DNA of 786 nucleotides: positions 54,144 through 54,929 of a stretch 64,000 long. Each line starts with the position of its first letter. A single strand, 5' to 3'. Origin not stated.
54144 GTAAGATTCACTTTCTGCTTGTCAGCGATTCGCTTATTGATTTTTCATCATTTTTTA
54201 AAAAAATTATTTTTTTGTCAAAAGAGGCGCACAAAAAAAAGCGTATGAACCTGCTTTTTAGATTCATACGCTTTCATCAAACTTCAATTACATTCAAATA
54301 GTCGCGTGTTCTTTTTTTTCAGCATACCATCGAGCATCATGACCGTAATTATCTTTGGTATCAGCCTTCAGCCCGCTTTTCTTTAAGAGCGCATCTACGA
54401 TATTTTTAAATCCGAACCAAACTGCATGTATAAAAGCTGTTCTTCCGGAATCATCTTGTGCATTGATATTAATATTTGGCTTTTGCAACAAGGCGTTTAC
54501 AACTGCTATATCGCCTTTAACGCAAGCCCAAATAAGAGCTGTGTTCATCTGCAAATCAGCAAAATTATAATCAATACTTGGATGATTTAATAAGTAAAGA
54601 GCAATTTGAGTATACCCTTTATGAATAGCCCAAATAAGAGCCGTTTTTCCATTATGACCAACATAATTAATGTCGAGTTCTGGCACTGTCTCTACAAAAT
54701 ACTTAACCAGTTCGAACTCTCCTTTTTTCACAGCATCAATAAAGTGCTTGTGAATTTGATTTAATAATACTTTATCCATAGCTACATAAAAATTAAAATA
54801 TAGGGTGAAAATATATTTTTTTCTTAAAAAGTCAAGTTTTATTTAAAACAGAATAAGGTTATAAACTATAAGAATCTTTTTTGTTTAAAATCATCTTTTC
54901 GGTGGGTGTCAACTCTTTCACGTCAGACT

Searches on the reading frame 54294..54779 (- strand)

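Call 53: search_protein_families(library=pfam, proteins=[window:54294-54779:-], max_evalue=0.001)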
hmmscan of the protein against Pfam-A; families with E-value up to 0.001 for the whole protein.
window:54294-54779:- (161 aa): 6 families
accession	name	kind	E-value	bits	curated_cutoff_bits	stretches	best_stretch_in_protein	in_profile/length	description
PF12796.13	Ank_2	-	9.7e-32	109.8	27.3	3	14-109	2-90/90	Ankyrin repeats (3 copies)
PF13637.12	Ank_4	-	3.7e-21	75.1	22.7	2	82-132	1-50/50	Ankyrin repeats (many copies)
PF00023.36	Ank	-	1.8e-16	59.7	21.1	1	79-110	3-33/33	Ankyrin repeat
PF13606.12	Ank_3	-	1.5e-12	46.8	22.3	0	79-107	3-30/30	Ankyrin repeat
PF13857.12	Ank_5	-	5.9e-11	42.9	27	1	79-119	17-56/56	Ankyrin repeats (many copies)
PF24521.3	Ank_KRIT1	-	0.0005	20.3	80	0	43-113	45-119/149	KRIT1 ankyrin-repeats domain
